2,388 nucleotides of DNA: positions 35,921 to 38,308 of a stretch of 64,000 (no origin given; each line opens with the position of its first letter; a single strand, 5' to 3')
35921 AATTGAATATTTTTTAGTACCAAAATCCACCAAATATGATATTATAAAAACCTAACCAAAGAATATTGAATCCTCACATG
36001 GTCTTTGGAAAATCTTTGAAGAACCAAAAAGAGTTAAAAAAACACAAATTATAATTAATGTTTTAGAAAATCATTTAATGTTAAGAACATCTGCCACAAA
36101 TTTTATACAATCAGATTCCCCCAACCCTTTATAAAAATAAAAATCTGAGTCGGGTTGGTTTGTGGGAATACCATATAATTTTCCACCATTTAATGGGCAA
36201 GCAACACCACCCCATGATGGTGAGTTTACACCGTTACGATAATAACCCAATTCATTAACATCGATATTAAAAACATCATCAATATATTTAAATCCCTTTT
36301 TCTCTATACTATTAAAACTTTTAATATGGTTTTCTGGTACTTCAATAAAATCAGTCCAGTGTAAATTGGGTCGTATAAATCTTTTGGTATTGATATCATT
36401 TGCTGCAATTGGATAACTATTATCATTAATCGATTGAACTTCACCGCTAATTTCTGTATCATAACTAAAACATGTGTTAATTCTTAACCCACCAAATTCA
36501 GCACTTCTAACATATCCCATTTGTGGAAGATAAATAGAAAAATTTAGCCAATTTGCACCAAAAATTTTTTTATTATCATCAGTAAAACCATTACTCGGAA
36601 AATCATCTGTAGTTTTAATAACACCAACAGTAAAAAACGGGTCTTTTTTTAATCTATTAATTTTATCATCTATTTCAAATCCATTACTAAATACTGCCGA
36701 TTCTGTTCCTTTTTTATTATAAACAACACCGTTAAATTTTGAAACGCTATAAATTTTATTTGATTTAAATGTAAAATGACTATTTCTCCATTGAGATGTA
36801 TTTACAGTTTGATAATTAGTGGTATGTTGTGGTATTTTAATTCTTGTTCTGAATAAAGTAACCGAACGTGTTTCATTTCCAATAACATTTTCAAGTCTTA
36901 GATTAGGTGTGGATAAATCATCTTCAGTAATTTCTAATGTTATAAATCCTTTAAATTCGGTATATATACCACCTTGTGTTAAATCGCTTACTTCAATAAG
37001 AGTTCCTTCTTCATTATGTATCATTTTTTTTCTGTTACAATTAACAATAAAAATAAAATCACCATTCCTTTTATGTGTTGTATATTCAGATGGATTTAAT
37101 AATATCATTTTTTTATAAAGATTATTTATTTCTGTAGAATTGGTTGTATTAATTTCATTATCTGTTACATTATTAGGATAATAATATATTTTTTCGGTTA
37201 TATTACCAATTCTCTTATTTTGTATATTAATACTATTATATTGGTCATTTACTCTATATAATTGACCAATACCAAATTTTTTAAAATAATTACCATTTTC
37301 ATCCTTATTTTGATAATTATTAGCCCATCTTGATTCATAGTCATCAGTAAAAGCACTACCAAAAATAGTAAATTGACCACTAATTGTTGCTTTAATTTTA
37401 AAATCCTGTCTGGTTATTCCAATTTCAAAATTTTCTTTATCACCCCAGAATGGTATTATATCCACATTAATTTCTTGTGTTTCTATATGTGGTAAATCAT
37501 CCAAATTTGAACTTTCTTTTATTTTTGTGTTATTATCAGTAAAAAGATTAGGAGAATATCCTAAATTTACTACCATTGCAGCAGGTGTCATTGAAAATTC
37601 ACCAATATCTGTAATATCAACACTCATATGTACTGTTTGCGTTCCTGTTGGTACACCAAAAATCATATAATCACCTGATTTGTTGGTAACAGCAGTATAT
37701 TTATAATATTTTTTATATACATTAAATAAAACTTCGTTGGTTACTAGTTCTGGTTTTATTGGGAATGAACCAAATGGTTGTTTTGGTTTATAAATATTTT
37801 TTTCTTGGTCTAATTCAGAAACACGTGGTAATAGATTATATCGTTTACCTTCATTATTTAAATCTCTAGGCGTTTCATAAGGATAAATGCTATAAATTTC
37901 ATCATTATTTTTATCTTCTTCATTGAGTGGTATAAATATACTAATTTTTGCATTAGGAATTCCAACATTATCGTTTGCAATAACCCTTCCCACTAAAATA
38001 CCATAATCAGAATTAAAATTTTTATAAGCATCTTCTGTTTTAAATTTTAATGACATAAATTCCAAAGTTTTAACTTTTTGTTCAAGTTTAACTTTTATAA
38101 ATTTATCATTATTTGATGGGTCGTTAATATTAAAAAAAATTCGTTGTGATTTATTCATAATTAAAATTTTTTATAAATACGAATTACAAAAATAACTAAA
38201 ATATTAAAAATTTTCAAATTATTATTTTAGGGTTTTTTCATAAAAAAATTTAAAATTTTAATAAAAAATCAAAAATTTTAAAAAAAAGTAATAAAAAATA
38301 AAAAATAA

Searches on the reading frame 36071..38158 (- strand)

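Call 33: search_protein_families(library=phrogs, proteins=[window:36071-38158:-], max_evalue=0.001)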
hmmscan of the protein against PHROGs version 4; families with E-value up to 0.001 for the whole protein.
window:36071-38158:- (695 aa): 0 families

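Call 41: search_protein_families(library=pfam, proteins=[window:36071-38158:-], max_evalue=0.01)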
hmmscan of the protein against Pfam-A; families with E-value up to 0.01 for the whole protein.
window:36071-38158:- (695 aa): 1 family
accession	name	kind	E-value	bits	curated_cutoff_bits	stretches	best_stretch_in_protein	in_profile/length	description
PF13620.12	CarboxypepD_reg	-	0.0012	19.6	32.3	0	153-179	29-55/82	Carboxypeptidase regulatory-like domain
